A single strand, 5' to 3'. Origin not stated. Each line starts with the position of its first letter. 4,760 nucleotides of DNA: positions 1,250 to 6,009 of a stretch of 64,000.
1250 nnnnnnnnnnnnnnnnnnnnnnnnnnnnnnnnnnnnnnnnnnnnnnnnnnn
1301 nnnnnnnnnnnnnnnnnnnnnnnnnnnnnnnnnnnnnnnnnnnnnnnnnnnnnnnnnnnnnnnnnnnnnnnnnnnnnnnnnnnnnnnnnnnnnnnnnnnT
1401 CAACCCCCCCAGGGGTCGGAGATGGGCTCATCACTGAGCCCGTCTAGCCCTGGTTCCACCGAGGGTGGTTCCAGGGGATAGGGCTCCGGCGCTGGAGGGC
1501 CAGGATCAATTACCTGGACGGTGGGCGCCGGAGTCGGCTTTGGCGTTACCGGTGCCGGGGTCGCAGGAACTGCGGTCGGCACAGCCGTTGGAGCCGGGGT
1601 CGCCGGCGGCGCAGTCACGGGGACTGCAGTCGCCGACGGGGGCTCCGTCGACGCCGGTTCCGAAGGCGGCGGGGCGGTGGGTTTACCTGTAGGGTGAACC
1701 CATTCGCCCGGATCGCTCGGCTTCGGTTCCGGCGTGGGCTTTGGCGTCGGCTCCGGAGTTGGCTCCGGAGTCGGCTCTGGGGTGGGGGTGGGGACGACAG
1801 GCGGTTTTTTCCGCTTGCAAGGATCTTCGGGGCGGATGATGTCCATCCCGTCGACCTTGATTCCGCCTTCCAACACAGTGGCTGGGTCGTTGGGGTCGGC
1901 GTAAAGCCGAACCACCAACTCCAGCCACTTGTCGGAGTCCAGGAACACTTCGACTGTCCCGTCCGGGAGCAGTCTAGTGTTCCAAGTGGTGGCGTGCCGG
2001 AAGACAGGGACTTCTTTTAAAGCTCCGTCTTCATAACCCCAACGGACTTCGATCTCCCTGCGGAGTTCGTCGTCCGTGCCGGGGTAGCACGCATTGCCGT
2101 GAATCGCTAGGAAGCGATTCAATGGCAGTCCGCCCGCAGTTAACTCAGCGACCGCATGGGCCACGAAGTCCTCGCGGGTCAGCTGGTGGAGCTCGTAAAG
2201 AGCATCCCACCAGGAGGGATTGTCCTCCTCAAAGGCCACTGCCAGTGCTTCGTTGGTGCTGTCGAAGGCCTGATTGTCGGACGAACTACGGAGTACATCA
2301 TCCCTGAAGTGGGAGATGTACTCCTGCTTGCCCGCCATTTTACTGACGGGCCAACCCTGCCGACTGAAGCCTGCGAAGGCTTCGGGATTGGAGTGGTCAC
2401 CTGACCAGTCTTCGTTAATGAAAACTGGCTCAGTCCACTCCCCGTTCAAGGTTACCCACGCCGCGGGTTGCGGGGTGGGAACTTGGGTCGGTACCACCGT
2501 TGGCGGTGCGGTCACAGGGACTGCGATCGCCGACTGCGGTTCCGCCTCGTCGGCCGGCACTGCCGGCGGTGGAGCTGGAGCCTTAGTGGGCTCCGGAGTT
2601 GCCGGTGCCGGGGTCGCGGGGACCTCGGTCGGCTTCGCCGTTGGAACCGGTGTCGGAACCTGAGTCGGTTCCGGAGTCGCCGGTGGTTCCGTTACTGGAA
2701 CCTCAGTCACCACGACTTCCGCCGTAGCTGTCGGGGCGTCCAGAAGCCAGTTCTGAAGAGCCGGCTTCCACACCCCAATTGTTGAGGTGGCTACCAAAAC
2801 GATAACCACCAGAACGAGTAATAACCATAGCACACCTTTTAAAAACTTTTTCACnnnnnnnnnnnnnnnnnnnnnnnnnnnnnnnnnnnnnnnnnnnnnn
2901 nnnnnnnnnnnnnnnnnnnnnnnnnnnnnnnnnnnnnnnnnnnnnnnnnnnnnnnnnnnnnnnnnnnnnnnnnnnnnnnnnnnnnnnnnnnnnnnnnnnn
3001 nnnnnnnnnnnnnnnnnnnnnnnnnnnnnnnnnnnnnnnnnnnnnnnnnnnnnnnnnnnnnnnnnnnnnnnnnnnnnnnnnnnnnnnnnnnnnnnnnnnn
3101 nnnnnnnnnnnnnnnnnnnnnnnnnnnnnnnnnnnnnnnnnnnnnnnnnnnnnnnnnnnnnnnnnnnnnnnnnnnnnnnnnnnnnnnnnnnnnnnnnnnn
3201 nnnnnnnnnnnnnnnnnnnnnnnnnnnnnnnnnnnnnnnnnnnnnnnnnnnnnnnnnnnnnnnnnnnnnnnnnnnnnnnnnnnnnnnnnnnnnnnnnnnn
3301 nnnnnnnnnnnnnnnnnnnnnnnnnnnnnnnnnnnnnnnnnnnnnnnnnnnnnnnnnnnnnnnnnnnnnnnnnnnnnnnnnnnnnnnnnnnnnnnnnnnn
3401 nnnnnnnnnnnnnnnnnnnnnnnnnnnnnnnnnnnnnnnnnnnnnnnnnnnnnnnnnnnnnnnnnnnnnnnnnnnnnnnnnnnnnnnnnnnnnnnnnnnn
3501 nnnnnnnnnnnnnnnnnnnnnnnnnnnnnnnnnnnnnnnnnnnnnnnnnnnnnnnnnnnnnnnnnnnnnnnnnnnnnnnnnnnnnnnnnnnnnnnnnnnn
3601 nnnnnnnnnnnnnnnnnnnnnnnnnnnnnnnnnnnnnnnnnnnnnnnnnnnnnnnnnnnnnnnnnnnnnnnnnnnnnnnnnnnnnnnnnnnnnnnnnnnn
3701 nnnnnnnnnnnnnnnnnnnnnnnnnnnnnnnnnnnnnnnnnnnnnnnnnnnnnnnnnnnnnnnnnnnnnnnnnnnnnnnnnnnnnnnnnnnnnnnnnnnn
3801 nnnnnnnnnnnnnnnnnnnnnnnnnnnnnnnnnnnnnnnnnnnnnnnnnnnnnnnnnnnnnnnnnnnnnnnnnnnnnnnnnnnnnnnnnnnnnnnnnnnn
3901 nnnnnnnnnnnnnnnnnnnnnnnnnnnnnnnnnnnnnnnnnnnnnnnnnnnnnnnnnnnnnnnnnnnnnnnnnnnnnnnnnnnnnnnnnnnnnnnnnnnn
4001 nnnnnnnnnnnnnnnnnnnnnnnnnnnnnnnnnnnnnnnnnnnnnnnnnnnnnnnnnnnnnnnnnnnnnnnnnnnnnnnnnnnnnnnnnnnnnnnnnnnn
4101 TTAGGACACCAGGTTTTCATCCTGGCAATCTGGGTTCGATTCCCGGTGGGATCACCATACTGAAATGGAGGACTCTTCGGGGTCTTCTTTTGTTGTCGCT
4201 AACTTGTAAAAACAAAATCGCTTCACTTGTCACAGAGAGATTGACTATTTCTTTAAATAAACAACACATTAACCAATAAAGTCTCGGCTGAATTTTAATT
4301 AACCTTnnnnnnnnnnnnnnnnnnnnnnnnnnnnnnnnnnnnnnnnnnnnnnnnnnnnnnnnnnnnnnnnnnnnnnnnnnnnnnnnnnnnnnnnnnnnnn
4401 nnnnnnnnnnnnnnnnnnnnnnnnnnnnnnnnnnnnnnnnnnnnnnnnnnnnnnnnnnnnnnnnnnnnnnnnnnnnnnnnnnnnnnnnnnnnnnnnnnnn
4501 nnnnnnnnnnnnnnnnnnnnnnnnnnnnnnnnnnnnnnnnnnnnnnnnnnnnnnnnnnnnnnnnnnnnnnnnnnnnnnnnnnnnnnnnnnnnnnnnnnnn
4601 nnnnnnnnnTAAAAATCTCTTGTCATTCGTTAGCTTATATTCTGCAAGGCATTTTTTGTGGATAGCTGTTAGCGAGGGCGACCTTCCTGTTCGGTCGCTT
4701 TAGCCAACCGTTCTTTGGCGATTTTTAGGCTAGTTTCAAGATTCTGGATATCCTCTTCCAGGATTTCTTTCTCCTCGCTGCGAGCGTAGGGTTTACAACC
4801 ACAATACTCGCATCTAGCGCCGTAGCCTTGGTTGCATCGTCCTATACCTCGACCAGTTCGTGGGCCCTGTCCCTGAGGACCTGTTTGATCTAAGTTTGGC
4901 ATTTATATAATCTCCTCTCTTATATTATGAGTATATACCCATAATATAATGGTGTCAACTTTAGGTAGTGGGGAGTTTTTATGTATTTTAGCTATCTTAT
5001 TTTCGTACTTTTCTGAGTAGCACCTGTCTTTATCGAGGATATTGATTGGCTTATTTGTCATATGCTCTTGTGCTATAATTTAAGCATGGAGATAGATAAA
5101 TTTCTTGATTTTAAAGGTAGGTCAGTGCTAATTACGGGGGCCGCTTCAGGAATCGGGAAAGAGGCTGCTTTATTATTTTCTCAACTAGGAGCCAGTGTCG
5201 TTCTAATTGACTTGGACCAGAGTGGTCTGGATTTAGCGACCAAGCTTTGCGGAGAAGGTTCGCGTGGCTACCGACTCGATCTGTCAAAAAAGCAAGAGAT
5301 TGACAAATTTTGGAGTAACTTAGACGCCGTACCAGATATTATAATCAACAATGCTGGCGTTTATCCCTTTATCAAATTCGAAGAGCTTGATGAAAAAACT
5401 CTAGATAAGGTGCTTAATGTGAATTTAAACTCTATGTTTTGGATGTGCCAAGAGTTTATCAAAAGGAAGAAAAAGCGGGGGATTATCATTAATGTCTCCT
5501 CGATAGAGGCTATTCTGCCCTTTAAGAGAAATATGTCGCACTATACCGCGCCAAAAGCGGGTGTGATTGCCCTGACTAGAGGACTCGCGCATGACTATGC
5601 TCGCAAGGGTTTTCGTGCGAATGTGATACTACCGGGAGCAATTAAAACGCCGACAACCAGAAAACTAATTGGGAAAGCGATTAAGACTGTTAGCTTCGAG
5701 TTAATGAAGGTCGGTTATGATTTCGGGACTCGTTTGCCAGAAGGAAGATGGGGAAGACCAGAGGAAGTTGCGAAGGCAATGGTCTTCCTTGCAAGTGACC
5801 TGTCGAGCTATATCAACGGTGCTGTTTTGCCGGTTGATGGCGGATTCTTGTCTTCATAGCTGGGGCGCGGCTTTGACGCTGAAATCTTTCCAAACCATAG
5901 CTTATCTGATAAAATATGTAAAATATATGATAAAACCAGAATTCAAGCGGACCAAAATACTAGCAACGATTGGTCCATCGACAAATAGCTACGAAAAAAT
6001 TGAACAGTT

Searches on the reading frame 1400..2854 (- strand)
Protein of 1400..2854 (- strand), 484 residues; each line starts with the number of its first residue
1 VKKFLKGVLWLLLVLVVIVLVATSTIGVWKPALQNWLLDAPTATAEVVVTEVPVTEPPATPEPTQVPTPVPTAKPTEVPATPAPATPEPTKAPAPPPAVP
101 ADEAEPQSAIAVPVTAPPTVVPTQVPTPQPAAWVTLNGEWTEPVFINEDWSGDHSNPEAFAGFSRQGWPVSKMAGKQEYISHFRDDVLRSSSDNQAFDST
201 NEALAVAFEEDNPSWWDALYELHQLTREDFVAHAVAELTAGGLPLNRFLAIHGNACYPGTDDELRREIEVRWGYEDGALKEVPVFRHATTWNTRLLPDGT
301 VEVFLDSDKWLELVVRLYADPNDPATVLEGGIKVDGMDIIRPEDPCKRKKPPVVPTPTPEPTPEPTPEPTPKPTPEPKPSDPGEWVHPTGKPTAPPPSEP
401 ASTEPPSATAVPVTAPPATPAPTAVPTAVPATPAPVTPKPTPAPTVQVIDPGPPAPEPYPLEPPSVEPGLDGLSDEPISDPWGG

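Call 7: search_protein_families(library=pfam, proteins=[window:1400-2854:-], max_evalue=0.01)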
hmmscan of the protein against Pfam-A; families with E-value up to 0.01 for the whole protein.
window:1400-2854:- (484 aa): 0 families

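Call 85: search_protein_families(library=ncbifam, proteins=[window:1400-2854:-], max_evalue=0.1)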
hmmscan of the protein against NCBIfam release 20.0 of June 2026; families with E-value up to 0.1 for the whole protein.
window:1400-2854:- (484 aa): 1 family
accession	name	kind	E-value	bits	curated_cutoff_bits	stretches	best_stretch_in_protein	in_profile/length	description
NF033761.1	gliding_GltJ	equivalog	4.7e-05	22.7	450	1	13-132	376-491/671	adventurous gliding motility protein GltJ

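Call 86: search_protein_families(library=phrogs, proteins=[window:1400-2854:-], max_evalue=0.01)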
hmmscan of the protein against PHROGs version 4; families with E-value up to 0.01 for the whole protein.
window:1400-2854:- (484 aa): 0 families

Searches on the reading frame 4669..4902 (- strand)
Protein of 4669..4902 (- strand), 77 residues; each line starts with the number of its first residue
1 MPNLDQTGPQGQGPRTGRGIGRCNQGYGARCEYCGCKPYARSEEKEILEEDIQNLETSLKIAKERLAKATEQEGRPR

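Call 7: search_protein_families(library=pfam, proteins=[window:4669-4902:-], max_evalue=0.01)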
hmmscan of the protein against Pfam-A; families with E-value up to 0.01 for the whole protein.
window:4669-4902:- (77 aa): 1 family
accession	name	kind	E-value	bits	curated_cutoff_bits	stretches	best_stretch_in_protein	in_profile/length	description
PF17253.7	DUF5320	-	4.3e-11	44.3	27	1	1-28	1-28/99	Family of unknown function (DUF5320)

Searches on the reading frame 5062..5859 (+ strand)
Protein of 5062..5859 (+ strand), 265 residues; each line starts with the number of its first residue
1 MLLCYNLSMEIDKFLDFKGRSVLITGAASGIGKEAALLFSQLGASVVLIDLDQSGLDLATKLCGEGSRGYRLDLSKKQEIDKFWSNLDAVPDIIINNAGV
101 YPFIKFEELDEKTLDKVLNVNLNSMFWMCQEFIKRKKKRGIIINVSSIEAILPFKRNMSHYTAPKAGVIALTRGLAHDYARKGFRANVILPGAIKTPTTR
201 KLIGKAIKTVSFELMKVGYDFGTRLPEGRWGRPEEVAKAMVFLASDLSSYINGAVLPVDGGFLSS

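Call 7: search_protein_families(library=pfam, proteins=[window:5062-5859:+], max_evalue=0.01)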
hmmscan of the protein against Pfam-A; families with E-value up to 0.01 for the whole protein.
window:5062-5859:+ (265 aa): 4 families
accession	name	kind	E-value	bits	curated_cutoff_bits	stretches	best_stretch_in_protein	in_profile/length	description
PF13561.12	adh_short_C2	-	2.3e-50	171.8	27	1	26-262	1-235/236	Enoyl-(Acyl carrier protein) reductase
PF00106.31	adh_short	-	6.5e-41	140.4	26.6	1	21-202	2-190/195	short chain dehydrogenase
PF08659.16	KR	-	0.00036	20.9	22.6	1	22-189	3-173/180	KR domain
PF01370.27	Epimerase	-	0.00067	19.6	20.9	1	22-123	1-97/240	NAD dependent epimerase/dehydratase family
